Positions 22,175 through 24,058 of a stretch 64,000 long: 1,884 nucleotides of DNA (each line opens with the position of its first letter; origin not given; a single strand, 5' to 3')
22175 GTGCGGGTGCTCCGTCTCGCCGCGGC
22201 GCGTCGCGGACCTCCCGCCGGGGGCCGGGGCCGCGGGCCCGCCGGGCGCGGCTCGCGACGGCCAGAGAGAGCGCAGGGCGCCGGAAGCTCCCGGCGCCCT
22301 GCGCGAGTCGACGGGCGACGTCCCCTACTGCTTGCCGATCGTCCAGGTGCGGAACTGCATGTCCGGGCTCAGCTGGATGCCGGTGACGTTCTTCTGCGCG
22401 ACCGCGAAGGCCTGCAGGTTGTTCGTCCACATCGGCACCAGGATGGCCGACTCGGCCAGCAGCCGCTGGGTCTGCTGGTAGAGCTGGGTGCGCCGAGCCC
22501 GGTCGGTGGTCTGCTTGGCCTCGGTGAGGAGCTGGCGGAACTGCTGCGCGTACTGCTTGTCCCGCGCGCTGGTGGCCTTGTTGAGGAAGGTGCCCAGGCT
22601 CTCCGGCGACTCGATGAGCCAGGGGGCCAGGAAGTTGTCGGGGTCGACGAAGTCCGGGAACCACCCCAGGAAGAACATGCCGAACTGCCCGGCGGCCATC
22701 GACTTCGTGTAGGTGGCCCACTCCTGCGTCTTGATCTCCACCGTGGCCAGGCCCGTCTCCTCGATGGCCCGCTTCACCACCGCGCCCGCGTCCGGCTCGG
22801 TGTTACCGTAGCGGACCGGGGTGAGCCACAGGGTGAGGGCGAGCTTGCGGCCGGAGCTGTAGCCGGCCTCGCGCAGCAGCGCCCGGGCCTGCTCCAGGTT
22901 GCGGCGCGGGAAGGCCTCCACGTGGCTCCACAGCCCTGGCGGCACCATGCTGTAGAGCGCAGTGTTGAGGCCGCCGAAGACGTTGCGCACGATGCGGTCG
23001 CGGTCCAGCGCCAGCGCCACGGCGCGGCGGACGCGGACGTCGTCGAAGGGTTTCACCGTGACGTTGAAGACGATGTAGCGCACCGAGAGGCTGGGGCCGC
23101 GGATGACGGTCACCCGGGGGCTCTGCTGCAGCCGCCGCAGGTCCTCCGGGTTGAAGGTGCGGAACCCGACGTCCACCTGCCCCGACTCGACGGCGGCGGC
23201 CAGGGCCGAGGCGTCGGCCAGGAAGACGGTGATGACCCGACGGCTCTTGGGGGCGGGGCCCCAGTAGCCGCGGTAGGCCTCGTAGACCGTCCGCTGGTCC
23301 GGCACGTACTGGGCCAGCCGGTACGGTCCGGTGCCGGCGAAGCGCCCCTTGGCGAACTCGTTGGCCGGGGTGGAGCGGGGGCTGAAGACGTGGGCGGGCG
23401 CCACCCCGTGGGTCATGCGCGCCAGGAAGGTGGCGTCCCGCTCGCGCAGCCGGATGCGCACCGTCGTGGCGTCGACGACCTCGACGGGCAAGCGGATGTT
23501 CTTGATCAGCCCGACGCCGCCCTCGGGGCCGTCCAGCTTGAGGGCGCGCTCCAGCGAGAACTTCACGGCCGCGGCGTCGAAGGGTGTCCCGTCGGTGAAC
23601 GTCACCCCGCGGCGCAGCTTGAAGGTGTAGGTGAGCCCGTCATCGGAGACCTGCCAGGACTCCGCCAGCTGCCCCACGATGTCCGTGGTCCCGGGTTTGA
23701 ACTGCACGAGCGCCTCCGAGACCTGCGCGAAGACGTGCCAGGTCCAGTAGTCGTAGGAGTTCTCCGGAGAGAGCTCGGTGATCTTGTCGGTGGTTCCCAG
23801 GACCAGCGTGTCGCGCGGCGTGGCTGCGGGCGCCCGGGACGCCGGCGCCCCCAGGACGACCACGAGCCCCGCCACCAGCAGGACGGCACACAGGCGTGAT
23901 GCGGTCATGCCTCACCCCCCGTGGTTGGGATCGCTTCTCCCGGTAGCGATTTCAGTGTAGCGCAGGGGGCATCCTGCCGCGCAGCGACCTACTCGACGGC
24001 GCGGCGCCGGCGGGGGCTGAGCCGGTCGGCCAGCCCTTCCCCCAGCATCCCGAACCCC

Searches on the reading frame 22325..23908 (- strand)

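Call 91: search_protein_families(library=pfam, proteins=[window:22325-23908:-], max_evalue=0.00001)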
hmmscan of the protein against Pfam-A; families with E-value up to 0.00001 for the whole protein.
window:22325-23908:- (527 aa): 1 family
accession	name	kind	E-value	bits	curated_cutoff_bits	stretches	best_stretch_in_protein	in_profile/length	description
PF00496.27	SBP_bac_5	-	1.9e-93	313.9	32.4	1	77-433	2-363/368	Bacterial extracellular solute-binding proteins, family 5 Middle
